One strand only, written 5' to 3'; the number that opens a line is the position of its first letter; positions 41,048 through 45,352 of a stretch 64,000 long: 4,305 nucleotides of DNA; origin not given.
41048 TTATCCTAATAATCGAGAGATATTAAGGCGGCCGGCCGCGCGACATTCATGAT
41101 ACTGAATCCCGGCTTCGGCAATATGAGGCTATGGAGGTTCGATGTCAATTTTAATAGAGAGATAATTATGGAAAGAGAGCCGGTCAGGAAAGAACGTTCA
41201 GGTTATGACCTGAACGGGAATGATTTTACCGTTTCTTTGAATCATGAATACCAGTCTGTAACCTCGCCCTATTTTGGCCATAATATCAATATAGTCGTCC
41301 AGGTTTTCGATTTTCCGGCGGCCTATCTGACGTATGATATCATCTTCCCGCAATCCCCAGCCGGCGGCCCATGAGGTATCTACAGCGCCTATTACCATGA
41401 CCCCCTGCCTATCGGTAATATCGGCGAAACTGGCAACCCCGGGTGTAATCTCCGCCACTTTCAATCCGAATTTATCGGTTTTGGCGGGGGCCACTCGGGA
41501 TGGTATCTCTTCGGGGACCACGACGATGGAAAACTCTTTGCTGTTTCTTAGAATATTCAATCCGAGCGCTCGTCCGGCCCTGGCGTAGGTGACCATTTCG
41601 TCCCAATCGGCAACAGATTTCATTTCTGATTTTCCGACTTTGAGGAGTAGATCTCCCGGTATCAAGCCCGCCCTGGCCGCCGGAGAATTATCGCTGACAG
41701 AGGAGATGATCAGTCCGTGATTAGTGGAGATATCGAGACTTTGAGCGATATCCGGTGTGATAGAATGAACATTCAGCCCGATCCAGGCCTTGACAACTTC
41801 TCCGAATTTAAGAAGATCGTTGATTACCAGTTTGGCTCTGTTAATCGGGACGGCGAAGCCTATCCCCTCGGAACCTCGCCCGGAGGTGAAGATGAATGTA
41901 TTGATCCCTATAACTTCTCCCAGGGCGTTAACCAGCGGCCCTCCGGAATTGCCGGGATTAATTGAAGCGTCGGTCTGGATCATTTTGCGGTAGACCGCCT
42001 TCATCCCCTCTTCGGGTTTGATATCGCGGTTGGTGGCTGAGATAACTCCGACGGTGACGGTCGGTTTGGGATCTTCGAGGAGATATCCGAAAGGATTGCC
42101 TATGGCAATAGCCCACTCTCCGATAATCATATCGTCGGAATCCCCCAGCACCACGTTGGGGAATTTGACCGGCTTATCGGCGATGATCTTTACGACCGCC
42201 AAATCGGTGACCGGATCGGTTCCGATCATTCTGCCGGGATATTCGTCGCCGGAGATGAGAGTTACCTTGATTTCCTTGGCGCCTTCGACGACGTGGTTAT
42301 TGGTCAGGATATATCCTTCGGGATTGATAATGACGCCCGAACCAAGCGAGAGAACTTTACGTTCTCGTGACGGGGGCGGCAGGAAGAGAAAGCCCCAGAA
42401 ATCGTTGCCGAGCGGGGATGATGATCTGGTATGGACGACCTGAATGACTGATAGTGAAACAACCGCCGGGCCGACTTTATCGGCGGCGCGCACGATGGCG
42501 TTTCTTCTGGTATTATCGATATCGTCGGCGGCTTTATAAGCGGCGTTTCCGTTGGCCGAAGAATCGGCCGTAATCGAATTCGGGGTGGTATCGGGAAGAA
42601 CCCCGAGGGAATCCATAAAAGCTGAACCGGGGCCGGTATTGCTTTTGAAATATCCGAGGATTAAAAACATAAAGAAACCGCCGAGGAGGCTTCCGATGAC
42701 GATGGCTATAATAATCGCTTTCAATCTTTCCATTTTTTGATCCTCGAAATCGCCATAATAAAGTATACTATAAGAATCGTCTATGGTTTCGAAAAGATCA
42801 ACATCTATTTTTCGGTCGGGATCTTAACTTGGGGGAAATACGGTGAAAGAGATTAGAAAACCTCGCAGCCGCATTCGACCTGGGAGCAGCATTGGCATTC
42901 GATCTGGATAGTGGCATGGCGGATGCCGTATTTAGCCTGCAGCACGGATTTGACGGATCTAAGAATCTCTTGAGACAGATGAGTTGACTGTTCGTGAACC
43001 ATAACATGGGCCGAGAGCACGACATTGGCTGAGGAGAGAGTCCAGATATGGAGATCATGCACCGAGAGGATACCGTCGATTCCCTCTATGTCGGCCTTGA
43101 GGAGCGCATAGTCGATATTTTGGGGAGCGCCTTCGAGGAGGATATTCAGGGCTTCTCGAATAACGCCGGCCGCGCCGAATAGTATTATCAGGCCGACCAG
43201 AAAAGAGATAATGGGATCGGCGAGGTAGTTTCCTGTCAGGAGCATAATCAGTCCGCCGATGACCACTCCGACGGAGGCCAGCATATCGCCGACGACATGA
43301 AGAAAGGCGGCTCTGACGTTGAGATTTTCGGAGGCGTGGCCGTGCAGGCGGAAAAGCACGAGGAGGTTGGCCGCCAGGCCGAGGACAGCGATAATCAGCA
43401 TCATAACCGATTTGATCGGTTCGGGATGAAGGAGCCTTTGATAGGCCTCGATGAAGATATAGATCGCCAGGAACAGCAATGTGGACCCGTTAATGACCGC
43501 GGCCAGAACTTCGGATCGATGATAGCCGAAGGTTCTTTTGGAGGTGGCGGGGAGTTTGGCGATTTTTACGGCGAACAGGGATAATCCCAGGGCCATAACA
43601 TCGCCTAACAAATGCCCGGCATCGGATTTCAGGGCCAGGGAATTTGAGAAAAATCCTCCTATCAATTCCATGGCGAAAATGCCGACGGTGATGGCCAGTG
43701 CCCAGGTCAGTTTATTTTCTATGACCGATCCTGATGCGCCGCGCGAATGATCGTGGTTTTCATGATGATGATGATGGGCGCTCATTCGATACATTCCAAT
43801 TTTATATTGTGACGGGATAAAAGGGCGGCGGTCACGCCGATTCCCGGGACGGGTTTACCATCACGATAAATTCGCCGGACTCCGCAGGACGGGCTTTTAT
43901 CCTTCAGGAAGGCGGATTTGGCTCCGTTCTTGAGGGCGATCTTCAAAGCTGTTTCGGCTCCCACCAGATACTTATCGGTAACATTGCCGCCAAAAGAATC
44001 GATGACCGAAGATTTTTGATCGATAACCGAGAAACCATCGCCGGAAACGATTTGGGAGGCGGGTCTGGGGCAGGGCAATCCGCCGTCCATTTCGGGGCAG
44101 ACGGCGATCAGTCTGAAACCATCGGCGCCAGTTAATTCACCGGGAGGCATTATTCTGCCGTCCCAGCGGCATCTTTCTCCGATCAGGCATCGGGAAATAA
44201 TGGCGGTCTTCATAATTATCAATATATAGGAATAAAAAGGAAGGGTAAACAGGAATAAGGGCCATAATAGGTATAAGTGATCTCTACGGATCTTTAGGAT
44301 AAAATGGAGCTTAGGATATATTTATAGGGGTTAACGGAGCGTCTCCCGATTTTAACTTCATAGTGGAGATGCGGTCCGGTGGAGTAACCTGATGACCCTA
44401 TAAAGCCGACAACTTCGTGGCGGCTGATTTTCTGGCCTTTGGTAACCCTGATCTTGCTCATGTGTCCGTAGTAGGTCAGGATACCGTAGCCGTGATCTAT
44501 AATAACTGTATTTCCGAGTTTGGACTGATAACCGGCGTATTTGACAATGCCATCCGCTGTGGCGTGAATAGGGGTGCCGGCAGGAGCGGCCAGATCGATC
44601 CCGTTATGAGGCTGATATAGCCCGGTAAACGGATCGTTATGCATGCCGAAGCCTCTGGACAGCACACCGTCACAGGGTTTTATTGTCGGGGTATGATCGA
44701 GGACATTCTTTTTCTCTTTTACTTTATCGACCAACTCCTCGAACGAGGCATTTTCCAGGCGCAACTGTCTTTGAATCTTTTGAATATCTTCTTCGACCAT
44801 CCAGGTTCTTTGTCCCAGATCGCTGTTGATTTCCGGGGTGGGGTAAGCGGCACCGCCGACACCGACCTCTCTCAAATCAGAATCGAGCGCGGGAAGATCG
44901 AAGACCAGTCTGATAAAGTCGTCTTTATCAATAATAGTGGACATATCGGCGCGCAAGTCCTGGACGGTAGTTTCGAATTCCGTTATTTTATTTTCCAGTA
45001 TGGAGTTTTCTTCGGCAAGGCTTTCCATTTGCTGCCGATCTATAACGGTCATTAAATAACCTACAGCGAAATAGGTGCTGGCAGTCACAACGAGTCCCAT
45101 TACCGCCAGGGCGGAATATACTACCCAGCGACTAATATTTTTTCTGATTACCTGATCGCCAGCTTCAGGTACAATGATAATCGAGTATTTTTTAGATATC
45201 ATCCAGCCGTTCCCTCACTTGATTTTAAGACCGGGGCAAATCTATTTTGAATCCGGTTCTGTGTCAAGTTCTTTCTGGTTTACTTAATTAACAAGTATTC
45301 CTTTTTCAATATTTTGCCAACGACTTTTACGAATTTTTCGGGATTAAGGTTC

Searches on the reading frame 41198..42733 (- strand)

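Call 62: search_protein_families(library=pfam, proteins=[window:41198-42733:-], max_evalue=1e-8)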
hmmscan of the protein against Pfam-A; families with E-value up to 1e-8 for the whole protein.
window:41198-42733:- (511 aa): 5 families
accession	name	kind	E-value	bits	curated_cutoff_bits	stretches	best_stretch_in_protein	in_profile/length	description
PF13365.12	Trypsin_2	-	7.8e-33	114.7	27.6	1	131-277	1-144/144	Trypsin-like peptidase domain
PF00089.32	Trypsin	-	1.5e-19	71.1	20.6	1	132-303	28-219/220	Trypsin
PF13180.12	PDZ_2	-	2.4e-16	60.2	27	1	327-402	12-75/80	PDZ domain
PF17820.7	PDZ_6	-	1.5e-13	50.7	27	0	342-381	1-40/54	PDZ domain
PF00595.29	PDZ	-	9e-10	39.2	23.2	0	316-377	10-63/81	PDZ domain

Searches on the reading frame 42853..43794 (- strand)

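Call 62: search_protein_families(library=pfam, proteins=[window:42853-43794:-], max_evalue=1e-8)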
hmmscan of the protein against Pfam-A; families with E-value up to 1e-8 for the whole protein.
window:42853-43794:- (313 aa): 2 families
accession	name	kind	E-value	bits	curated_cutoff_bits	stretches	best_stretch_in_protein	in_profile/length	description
PF01545.26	Cation_efflux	-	2.2e-44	152.1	26.6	1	31-220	3-198/198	Cation efflux family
PF16916.11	ZT_dimer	-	3e-15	56.4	26.7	1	224-299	1-76/78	Dimerisation domain of Zinc Transporter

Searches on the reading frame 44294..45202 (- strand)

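Call 62: search_protein_families(library=pfam, proteins=[window:44294-45202:-], max_evalue=1e-8)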
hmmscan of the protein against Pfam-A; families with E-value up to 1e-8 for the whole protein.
window:44294-45202:- (302 aa): 1 family
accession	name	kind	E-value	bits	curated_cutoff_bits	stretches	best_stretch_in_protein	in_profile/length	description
PF01551.29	Peptidase_M23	-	7.9e-34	116.2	28.7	1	198-292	2-96/96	Peptidase family M23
